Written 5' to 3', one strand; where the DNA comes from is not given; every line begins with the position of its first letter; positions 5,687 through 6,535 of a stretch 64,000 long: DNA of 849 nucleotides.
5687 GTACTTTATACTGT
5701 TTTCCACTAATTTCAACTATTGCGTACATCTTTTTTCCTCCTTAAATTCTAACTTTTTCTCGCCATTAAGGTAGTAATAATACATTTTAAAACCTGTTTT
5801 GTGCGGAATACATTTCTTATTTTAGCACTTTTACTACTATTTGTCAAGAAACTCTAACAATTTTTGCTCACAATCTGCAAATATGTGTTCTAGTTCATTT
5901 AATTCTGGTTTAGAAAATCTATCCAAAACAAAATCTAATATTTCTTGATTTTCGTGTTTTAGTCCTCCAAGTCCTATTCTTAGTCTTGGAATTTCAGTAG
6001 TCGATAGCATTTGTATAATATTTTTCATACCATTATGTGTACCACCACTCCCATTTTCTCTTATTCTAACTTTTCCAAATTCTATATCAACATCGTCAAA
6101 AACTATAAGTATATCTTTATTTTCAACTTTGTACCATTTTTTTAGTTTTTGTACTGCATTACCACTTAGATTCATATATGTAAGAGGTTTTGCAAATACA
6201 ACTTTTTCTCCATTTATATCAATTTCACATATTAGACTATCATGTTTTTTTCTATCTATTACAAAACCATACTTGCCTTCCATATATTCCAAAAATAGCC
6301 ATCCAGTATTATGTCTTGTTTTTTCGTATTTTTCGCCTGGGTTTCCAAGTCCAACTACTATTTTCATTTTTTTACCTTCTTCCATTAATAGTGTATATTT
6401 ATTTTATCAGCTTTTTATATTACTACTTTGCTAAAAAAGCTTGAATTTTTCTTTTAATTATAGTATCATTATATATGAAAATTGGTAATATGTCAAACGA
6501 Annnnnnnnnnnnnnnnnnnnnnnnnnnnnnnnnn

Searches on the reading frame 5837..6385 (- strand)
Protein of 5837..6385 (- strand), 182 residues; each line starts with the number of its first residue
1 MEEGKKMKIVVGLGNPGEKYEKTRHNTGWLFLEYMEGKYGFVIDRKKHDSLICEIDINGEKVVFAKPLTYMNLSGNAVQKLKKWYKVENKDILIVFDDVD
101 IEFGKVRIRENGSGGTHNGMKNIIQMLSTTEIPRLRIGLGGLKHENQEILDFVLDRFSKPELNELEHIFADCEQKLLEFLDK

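Call 64: search_protein_families(library=pfam, proteins=[window:5837-6385:-], max_evalue=0.00001)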
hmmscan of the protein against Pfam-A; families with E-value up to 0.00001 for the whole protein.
window:5837-6385:- (182 aa): 1 family
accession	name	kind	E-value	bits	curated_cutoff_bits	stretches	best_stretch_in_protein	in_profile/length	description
PF01195.25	Pept_tRNA_hydro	-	9.3e-58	195.5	27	1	9-180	1-171/183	Peptidyl-tRNA hydrolase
